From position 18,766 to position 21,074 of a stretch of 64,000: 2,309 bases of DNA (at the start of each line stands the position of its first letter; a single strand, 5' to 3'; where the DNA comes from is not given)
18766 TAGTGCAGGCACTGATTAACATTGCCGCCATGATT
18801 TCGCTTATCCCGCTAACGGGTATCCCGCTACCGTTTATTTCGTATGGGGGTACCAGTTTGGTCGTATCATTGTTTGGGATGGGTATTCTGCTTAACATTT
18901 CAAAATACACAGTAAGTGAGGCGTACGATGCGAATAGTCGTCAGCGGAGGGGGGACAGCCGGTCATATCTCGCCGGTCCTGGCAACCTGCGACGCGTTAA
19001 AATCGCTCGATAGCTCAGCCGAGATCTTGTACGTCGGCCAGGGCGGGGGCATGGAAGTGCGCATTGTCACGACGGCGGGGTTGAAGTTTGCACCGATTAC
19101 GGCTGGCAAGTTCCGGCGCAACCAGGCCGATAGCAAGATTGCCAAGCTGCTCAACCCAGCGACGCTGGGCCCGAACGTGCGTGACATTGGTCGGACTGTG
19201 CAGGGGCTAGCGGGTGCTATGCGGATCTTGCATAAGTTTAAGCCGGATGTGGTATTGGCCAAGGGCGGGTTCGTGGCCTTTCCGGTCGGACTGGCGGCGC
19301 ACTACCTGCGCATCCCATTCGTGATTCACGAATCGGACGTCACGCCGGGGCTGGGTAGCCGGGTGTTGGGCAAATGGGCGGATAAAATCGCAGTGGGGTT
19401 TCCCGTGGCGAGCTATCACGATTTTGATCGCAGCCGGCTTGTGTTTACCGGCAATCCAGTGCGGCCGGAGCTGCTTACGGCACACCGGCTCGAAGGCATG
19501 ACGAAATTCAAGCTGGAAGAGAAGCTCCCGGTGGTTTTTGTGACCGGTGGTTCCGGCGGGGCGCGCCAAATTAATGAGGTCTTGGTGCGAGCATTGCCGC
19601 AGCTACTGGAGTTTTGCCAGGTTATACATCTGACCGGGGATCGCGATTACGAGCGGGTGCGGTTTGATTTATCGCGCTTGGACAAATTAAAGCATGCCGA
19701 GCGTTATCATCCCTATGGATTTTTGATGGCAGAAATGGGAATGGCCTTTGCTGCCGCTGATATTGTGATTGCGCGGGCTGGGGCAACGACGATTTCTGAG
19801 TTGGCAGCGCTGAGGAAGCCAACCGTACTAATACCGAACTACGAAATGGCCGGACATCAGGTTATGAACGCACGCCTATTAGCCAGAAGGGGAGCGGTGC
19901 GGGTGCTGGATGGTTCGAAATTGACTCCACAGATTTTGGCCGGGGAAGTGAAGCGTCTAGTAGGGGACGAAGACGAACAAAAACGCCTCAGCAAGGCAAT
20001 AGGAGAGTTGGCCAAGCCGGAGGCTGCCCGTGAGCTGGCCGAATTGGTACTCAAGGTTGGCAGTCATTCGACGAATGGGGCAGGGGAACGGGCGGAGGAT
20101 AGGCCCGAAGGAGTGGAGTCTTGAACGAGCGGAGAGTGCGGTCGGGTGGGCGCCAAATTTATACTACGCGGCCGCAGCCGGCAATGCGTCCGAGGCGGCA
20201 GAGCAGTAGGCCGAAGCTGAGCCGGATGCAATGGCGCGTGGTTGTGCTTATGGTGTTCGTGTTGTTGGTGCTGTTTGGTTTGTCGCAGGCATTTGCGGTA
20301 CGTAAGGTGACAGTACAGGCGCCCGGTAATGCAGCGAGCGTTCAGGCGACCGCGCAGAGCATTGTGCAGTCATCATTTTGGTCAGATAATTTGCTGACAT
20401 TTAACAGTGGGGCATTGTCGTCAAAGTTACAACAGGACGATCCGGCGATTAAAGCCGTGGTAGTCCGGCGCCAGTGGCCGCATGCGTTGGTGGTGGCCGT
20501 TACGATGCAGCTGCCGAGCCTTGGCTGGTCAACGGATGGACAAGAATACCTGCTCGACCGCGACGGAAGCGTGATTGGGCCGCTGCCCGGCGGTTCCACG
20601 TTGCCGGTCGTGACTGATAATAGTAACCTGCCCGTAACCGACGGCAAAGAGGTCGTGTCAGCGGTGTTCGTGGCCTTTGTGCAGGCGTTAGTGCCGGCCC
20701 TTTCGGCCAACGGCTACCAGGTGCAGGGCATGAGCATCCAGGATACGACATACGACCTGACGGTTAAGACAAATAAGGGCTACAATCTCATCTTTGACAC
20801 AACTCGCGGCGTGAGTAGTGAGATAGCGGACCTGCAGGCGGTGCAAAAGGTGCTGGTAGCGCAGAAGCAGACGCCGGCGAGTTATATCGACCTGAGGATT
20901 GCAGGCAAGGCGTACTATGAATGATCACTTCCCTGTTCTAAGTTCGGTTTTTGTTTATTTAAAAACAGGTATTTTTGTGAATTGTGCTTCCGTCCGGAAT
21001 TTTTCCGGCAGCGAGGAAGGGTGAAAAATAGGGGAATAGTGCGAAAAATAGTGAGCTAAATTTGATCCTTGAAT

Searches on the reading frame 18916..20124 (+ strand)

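Call 7: search_protein_families(library=pfam, proteins=[window:18916-20124:+], max_evalue=0.001)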
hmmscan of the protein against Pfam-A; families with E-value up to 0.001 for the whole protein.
window:18916-20124:+ (402 aa): 6 families
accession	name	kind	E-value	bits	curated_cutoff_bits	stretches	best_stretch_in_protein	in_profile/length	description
PF04101.22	Glyco_tran_28_C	-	5.1e-32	111.6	22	1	206-371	1-163/166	Glycosyltransferase family 28 C-terminal domain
PF03033.26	Glyco_transf_28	-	1.6e-29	103.2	26.2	1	7-159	1-138/139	Glycosyltransferase family 28 N-terminal domain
PF13579.12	Glyco_trans_4_4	-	7.1e-05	23.6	29.7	1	45-155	18-117/158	Glycosyl transferase 4-like domain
PF02350.25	Epimerase_2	-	0.0001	21.8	30.6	0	93-136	51-95/347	UDP-N-acetylglucosamine 2-epimerase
PF13528.12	Glyco_trans_1_3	-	0.0002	21.1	25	0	279-347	253-320/322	Glycosyl transferase family 1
PF13439.12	Glyco_transf_4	-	0.0003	21.3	28.5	0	81-138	44-102/170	Glycosyltransferase Family 4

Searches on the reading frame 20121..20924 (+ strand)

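Call 7: search_protein_families(library=pfam, proteins=[window:20121-20924:+], max_evalue=0.001)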
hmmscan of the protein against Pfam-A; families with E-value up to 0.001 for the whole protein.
window:20121-20924:+ (267 aa): 2 families
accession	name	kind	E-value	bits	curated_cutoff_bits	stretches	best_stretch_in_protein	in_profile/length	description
PF08478.15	POTRA_1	-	6.5e-09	36.4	23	1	58-128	1-67/69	POTRA domain, FtsQ-type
PF03799.20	FtsQ_DivIB_C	-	2.2e-08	35.4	21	1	136-259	3-114/114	Cell division protein FtsQ/DivIB, C-terminal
